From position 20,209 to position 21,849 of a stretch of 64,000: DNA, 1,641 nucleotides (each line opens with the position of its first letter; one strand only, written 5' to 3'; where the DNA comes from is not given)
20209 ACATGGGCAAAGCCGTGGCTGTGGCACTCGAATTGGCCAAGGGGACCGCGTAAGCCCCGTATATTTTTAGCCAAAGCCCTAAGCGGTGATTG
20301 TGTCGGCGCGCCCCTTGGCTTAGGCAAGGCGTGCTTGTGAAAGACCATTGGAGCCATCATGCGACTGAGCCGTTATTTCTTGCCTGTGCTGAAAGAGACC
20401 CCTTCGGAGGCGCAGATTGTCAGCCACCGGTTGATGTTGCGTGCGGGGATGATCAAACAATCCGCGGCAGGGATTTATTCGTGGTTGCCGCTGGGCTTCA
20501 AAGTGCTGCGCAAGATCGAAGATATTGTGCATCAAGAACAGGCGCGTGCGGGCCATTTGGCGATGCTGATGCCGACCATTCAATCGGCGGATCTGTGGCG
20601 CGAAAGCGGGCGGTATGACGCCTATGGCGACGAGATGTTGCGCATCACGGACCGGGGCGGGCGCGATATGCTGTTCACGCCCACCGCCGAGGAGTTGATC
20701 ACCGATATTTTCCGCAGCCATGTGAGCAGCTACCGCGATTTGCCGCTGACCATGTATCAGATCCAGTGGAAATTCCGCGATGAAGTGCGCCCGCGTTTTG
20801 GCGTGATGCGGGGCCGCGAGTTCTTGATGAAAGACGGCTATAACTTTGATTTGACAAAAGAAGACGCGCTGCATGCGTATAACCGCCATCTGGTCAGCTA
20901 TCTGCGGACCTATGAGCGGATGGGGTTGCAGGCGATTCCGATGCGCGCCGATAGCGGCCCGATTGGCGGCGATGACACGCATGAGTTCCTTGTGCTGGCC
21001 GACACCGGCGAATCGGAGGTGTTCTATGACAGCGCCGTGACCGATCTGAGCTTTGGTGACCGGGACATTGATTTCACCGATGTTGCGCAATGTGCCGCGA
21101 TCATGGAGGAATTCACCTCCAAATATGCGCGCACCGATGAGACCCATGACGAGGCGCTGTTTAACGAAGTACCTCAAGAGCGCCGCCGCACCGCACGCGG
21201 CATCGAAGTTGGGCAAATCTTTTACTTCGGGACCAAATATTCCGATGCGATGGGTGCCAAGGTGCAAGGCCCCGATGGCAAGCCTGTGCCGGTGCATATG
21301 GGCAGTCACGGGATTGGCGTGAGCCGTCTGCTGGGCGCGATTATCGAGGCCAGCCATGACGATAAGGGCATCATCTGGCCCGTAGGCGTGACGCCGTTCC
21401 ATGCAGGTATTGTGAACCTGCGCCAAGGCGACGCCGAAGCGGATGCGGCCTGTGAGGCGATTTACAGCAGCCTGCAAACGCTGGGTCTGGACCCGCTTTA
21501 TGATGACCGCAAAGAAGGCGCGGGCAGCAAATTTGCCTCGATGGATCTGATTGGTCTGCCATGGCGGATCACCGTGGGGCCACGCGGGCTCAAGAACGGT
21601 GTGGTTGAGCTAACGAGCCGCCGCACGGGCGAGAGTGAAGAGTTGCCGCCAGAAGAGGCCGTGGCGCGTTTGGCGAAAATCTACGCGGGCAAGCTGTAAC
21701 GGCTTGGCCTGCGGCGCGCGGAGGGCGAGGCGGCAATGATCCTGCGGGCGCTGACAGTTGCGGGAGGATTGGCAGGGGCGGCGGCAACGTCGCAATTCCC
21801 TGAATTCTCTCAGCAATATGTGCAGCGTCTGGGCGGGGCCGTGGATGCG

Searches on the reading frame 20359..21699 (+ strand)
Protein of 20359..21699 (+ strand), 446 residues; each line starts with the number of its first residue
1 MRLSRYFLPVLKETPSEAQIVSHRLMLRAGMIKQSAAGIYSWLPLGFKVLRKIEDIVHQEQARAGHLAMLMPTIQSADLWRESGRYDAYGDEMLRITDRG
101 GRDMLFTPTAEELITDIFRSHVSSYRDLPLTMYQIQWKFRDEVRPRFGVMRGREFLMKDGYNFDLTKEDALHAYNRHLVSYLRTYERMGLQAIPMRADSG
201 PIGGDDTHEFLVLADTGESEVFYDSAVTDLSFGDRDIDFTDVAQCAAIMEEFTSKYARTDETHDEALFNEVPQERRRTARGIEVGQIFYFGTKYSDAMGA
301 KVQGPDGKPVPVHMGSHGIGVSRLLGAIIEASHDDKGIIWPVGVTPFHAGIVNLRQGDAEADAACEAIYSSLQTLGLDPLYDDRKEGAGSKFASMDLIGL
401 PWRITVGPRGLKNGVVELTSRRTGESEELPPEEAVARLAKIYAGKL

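Call 88: search_protein_families(library=pfam, proteins=[window:20359-21699:+], max_evalue=0.0001)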
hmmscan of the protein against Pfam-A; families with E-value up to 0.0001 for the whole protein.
window:20359-21699:+ (446 aa): 2 families
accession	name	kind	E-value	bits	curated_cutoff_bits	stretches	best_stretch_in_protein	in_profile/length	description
PF00587.30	tRNA-synt_2b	-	3.1e-25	89.7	29.3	1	96-330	3-177/179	tRNA synthetase class II core domain (G, H, P, S and T)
PF03129.25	HGTP_anticodon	-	3.5e-17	62.8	21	1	350-440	3-93/94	Anticodon binding domain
